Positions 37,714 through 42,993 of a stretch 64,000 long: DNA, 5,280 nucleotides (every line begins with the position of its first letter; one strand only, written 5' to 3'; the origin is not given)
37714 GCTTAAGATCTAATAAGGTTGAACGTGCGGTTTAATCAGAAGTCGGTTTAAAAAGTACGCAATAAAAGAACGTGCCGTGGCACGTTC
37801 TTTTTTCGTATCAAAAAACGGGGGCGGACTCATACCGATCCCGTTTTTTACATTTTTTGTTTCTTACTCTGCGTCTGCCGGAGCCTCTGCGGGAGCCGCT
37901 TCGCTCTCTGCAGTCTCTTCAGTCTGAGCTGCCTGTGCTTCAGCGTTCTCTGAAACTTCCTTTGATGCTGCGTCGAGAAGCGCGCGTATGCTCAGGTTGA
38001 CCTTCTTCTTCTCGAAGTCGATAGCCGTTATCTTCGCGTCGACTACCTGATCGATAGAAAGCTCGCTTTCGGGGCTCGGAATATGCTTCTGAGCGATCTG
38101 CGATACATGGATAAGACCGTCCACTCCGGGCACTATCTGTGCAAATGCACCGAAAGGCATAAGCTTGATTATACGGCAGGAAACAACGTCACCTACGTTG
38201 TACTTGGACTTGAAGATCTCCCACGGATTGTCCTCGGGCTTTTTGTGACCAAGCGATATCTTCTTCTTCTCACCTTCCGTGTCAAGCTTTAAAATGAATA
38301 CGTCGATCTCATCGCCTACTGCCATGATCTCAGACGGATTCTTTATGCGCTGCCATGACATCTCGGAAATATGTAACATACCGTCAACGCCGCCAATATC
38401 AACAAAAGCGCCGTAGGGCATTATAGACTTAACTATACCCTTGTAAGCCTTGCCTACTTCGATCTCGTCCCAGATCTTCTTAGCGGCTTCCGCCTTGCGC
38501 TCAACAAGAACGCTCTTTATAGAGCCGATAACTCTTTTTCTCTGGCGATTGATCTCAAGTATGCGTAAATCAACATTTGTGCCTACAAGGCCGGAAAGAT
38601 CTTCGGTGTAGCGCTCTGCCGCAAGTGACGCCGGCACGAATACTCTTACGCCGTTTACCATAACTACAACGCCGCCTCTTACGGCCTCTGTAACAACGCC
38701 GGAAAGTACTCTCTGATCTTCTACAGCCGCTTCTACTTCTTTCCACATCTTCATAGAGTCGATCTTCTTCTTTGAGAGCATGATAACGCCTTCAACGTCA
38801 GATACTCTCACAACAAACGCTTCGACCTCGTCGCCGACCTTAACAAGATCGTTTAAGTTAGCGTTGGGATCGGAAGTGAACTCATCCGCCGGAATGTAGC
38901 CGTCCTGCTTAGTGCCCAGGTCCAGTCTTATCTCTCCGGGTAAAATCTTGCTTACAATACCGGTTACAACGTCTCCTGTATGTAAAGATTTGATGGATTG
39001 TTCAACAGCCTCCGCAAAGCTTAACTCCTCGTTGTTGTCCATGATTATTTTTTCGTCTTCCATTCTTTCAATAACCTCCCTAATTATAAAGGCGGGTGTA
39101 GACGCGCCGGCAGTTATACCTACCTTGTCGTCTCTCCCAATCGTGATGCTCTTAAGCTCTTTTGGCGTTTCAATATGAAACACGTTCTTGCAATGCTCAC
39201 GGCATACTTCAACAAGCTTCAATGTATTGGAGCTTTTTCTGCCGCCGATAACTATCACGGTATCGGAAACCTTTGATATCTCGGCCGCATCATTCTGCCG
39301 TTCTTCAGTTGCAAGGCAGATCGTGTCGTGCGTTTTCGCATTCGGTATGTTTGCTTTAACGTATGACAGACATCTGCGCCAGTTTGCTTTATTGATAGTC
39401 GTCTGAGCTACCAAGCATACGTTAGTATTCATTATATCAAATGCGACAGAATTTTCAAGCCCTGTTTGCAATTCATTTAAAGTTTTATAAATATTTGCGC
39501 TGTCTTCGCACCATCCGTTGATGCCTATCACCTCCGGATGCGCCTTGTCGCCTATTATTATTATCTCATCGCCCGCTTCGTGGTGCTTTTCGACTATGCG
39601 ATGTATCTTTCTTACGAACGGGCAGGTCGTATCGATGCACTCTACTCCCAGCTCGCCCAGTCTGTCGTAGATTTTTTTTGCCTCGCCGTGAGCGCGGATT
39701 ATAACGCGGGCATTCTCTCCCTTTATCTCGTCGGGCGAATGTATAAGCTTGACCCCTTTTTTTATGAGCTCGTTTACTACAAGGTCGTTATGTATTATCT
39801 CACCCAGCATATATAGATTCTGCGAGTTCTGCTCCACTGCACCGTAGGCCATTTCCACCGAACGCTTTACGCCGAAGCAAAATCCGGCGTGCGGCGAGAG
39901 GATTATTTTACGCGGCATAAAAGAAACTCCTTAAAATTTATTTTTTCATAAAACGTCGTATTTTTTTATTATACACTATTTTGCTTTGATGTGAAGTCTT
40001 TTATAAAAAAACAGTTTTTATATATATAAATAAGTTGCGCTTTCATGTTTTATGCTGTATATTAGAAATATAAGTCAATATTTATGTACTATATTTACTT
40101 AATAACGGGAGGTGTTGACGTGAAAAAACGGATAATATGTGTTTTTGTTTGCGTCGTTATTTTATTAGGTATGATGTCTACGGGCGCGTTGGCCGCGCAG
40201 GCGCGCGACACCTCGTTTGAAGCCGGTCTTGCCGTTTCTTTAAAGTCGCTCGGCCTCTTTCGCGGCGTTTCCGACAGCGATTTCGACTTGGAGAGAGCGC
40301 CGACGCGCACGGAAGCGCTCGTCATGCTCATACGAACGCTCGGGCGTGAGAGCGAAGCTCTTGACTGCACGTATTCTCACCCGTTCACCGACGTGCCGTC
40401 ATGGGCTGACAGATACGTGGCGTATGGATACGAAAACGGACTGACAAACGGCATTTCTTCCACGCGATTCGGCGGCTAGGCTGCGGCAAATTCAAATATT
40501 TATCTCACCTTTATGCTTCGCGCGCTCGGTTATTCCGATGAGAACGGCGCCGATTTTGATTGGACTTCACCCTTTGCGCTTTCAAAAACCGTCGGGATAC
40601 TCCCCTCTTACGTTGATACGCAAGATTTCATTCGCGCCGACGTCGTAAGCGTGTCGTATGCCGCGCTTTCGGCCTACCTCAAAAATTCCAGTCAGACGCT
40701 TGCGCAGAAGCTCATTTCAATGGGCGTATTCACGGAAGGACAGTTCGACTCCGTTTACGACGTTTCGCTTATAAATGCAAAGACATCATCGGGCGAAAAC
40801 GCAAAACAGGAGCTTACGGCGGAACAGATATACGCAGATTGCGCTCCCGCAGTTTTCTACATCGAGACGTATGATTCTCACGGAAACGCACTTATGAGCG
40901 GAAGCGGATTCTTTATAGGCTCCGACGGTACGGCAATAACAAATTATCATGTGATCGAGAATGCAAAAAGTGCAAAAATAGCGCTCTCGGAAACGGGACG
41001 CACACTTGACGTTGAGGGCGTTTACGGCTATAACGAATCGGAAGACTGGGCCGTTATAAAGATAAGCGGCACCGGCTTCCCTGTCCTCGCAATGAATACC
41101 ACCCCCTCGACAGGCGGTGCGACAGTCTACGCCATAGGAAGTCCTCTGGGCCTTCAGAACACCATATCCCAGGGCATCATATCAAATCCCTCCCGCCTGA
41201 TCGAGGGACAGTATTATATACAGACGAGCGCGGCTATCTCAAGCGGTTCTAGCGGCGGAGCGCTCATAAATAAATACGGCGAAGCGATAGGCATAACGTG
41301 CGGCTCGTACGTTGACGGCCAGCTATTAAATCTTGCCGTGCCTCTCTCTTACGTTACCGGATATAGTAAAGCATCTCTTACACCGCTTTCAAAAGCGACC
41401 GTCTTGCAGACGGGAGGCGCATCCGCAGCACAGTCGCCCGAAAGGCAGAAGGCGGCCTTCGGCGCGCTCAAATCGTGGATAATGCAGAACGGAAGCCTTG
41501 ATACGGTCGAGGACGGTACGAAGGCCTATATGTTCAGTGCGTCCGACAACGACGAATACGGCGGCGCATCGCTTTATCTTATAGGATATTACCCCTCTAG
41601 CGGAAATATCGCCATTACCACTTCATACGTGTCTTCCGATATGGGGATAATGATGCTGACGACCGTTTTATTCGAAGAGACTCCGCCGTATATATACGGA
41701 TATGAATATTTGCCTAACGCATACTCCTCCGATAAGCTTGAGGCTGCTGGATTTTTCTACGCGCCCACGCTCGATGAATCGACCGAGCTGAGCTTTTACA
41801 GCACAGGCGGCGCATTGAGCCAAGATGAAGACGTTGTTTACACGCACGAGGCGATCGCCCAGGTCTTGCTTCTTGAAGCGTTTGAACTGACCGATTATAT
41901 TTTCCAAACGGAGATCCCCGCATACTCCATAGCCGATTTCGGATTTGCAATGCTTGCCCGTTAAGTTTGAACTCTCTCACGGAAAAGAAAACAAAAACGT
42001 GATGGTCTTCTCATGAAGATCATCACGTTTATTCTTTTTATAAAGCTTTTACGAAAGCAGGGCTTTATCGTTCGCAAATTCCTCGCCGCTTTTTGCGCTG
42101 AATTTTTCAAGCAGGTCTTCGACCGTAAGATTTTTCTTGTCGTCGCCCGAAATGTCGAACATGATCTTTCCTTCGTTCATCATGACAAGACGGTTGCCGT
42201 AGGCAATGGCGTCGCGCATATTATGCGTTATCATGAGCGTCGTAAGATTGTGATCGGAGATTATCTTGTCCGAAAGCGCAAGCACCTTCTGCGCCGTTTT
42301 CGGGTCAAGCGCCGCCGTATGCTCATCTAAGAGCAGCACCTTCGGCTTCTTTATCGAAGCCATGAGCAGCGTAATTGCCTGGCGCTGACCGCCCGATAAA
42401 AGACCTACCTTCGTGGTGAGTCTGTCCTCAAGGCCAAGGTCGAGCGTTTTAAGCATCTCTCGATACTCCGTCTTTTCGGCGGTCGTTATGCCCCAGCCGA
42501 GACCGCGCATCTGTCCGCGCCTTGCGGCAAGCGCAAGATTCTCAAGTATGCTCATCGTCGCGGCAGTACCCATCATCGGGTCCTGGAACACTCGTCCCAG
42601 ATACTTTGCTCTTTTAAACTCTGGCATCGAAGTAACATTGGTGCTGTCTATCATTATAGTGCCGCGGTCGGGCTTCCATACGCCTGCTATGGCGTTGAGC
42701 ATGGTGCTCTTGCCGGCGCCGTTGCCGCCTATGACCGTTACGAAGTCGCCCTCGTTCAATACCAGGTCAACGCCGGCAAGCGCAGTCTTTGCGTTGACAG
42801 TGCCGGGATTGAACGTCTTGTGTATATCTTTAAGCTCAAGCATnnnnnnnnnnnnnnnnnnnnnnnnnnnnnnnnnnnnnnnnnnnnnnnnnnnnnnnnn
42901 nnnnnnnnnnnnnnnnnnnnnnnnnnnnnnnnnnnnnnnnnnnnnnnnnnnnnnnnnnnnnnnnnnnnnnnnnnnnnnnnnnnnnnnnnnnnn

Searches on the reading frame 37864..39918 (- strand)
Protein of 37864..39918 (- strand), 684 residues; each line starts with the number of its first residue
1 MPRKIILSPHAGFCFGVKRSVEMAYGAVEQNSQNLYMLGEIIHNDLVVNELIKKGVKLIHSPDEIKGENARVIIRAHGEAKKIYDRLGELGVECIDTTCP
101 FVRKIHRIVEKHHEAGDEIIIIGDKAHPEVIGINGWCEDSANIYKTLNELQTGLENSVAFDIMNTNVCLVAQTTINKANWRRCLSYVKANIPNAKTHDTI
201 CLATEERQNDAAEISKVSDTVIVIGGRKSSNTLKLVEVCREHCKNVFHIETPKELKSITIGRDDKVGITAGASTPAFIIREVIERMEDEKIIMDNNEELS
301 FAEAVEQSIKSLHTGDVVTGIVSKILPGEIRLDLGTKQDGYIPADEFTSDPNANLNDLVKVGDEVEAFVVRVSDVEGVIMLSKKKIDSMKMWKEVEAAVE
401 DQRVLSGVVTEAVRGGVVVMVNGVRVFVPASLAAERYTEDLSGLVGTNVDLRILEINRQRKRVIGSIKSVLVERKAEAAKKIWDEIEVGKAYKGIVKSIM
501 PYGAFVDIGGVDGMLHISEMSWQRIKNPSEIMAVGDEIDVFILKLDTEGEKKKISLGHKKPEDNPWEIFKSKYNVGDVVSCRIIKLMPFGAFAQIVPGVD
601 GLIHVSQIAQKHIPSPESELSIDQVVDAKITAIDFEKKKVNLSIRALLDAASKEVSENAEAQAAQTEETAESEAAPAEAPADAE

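Call 49: search_protein_families(library=pfam, proteins=[window:37864-39918:-], max_evalue=0.00001)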
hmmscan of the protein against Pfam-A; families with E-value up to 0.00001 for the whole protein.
window:37864-39918:- (684 aa): 4 families
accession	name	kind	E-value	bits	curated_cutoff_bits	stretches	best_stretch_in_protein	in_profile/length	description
PF02401.23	LYTB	-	2.4e-91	306.2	24.5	1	5-287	1-267/267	LytB protein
PF00575.29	S1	-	1.6e-55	185.9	22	4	486-556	2-71/74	S1 RNA binding domain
PF23459.1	S1_RRP5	-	1.3e-10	42.1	27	0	576-643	4-71/72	RRP5 S1 domain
PF21710.3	Spt6_S1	-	9.9e-09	35.8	27.5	0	573-645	14-87/91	Spt6, S1/OB domain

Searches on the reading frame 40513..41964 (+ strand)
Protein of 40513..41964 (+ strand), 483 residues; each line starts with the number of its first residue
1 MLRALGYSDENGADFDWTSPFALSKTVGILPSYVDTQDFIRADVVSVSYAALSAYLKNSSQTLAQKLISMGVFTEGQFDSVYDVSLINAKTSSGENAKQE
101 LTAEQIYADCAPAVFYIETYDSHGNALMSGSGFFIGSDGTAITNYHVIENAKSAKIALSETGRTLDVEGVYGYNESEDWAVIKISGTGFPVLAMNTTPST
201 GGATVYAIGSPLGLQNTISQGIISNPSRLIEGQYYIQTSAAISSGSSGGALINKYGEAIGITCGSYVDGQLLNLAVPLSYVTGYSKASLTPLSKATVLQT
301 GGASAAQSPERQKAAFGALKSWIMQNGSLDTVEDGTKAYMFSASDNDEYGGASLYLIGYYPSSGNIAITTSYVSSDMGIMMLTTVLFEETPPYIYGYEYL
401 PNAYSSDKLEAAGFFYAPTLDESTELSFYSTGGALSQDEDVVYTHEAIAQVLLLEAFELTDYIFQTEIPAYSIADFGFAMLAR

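Call 49: search_protein_families(library=pfam, proteins=[window:40513-41964:+], max_evalue=0.00001)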
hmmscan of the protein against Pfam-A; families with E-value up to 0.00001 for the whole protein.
window:40513-41964:+ (483 aa): 2 families
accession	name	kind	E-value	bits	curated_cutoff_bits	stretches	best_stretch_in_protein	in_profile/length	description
PF13365.12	Trypsin_2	-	5.8e-28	98.9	27.6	1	130-261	1-144/144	Trypsin-like peptidase domain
PF00089.32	Trypsin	-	4.1e-10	40.3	20.6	1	131-271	28-204/220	Trypsin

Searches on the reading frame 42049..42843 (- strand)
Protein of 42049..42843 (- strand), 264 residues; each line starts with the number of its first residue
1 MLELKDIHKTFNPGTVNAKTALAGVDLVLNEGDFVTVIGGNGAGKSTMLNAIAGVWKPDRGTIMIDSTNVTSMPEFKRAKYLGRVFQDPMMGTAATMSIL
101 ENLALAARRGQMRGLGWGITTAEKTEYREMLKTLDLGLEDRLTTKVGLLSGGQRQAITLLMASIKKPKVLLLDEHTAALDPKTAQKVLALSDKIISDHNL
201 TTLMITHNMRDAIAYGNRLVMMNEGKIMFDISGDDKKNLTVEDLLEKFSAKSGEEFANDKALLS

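Call 49: search_protein_families(library=pfam, proteins=[window:42049-42843:-], max_evalue=0.00001)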
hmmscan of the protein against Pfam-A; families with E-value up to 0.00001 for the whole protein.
window:42049-42843:- (264 aa): 2 families
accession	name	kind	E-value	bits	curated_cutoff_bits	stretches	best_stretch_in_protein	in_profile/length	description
PF00005.33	ABC_tran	-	9.8e-27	94.7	25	1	23-177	2-137/137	ABC transporter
PF02463.25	SMC_N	-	1.1e-07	31.9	40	0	121-208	117-198/220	RecF/RecN/SMC N terminal domain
